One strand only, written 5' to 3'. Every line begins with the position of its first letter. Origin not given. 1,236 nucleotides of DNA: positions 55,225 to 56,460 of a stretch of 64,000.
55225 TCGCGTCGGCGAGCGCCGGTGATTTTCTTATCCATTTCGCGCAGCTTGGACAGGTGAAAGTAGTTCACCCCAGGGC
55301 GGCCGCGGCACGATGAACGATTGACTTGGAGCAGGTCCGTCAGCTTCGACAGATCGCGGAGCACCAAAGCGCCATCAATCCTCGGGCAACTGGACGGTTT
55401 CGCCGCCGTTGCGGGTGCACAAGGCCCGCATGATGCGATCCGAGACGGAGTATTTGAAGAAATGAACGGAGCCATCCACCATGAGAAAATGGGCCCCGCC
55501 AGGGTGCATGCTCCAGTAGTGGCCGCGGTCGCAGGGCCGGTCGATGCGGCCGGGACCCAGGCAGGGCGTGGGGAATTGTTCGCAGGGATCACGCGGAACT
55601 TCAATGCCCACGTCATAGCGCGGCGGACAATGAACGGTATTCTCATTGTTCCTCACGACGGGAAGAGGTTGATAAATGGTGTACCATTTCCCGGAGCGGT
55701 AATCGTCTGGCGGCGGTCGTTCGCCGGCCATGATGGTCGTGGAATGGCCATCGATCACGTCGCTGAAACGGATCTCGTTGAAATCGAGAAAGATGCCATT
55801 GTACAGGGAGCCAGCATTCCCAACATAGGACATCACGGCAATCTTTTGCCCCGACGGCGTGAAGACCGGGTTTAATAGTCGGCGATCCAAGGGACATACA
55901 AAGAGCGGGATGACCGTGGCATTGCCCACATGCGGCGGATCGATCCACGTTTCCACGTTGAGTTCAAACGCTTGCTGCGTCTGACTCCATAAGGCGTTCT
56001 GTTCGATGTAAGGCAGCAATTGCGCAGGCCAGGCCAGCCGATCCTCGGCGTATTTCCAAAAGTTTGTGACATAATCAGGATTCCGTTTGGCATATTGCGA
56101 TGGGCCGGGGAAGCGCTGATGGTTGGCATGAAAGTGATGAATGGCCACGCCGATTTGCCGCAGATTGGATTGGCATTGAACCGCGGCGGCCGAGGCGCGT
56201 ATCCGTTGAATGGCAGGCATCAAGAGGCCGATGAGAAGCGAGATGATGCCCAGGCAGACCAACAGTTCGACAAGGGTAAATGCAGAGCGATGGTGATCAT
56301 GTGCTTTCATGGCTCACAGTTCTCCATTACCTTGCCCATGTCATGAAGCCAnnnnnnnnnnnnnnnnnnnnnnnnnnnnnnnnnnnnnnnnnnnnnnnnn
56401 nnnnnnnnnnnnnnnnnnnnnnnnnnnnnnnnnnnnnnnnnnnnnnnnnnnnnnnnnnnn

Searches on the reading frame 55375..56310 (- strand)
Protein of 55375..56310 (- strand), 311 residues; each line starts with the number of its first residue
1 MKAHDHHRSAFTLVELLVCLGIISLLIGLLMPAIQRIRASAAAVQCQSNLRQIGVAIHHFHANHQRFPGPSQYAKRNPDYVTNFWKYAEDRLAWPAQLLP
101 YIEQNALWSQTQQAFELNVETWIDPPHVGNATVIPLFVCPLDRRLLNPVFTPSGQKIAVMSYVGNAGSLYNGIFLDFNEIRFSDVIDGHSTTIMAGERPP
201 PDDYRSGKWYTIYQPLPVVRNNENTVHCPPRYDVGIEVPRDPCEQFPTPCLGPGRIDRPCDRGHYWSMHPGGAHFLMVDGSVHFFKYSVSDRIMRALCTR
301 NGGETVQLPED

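Call 7: search_protein_families(library=pfam, proteins=[window:55375-56310:-], max_evalue=10)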
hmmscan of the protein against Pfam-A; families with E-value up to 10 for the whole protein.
window:55375-56310:- (311 aa): 2 families
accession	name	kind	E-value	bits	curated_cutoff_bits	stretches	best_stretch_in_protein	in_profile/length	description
PF07596.16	SBP_bac_10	-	2.7e-34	119.9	23.3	1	35-290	1-266/268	Protein of unknown function (DUF1559)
PF07963.17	N_methyl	-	5.6e-06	26.2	21.2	1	7-30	3-26/27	Prokaryotic N-terminal methylation motif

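Call 50: find_homologous_proteins(query=window:55375-56310:-, max_evalue=0.00001)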
Query window:55375-56310:- (311 aa): 2958 proteins with E <= 0.00001 among 3755 candidates; the best 120 are listed.
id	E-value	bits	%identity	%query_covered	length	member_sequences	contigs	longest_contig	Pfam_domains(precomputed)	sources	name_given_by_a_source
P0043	6.7e-220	747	100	100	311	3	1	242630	PF07963.18,PF07596.17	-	-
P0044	2.1e-94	335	52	99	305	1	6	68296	PF07963.18,PF07596.17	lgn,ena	-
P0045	2.2e-86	308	48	100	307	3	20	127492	PF07596.17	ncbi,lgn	-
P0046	1.4e-76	276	47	98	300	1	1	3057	PF07596.17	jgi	jgi:prepilin-type processing-associated H-X9-DG protein/prepilin-type N-terminal cleavage/methylatio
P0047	1.3e-73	266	46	97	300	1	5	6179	PF07596.17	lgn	-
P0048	2.8e-73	265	46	97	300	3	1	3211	PF07963.18,PF07596.17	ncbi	-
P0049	1.1e-72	263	45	97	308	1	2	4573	PF07596.17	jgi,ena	-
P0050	1.7e-72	263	46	98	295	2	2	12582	PF07963.18,PF07596.17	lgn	-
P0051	2.3e-71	259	45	98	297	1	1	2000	PF07963.18,PF07596.17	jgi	jgi:prepilin-type N-terminal cleavage/methylation domain-containing protein/prepilin-type processing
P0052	2.8e-70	255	44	99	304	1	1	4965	PF07596.17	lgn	-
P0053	6.7e-70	254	42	97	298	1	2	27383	PF07596.17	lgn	-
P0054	1.3e-68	250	44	97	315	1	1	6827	PF07596.17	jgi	jgi:prepilin-type processing-associated H-X9-DG protein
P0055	1.2e-67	247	41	97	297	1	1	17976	PF07963.18,PF07596.17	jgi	jgi:prepilin-type N-terminal cleavage/methylation domain-containing protein/prepilin-type processing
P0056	2.4e-67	246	43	97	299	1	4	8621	PF07596.17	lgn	-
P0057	3.3e-67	245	43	90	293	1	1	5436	PF07596.17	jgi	jgi:prepilin-type processing-associated H-X9-DG protein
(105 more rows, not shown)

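Call 67: find_related_loci(query=A3, collection=genome_contigs, flank=10000)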
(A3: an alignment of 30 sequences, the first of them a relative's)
Query A3 (311 aa) in genome_contigs; peptide patterns used: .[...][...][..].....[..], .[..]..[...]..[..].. (x = any residue, [..] = any of these).
597 stretches matched a pattern (row limit reached: there are more); 527 encode a relative of the query (tblastn E <= 1e-3); the best 80 are kept; 80 distinct loci.
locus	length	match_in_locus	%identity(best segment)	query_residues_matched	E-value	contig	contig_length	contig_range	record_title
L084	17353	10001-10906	41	7-309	1e-72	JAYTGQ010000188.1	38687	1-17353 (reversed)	MAG: Schlesneria sp. isolate GFS_2361 GFS_2361_187, whole genome shotgun sequence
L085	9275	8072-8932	42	7-310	9e-72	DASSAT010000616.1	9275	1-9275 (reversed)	MAG TPA_asm: Fimbriiglobus sp. isolate SMAG_U873 k141_879392, whole genome shotgun sequence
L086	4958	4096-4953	42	8-291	3e-69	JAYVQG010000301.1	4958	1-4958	MAG: Limnoglobus sp. isolate GL72_UP_concoct_246 GL72_UP_concoct_246_300, whole genome shotgun sequence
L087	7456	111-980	42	8-308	5e-69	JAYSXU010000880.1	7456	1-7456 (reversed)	MAG: Fimbriiglobus sp. isolate GFS_13292 GFS_13292_879, whole genome shotgun sequence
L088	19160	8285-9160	40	6-308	4e-68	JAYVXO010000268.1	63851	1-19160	MAG: Fimbriiglobus sp. isolate GL85_DN_metabat_129_sub GL85_DN_metabat_129_sub_267, whole genome shotgun sequence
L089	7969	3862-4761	40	7-309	1e-67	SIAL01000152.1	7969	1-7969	MAG: Gemmataceae bacterium isolate Baikal-deep-G173 BACOMB-C42996, whole genome shotgun sequence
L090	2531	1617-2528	40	6-309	5e-68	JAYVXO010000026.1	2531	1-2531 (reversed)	MAG: Fimbriiglobus sp. isolate GL85_DN_metabat_129_sub GL85_DN_metabat_129_sub_25, whole genome shotgun sequence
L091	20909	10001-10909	39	7-307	7e-67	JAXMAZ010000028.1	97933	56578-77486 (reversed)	MAG: Gemmataceae bacterium isolate STL-PLA23 C1.9.fa-28, whole genome shotgun sequence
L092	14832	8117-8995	38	8-310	4e-66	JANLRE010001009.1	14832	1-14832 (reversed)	MAG: Fimbriiglobus sp. isolate OTE_38_concoct_287_sub OTE_38_k141_4598374, whole genome shotgun sequence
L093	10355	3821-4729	40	7-309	4e-66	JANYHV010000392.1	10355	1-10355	MAG: Fimbriiglobus sp. isolate GL140_1_metabinner_92_sub GL140_1_k141_1763897, whole genome shotgun sequence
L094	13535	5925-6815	37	2-309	9e-66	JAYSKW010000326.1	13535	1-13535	MAG: Limnoglobus sp. isolate GFS_10199 GFS_10199_325, whole genome shotgun sequence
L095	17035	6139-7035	39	8-309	2e-65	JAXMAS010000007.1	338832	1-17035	MAG: Gemmataceae bacterium isolate STL-PLA16 C1.254.fa-7, whole genome shotgun sequence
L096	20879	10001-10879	40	8-310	9e-65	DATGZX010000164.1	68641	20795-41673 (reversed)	MAG TPA_asm: Gemmataceae bacterium isolate SMAG_U10675 k141_645562, whole genome shotgun sequence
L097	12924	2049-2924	38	7-309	8e-65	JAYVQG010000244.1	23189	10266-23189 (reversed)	MAG: Limnoglobus sp. isolate GL72_UP_concoct_246 GL72_UP_concoct_246_243, whole genome shotgun sequence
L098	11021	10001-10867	42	8-308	2e-64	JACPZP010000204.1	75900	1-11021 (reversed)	MAG: Planctomycetota bacterium isolate NC_groundwater_892_Pr1_S2p5_60_19 Montesol18_S2p5_coassembly_scaffold_1356607, wh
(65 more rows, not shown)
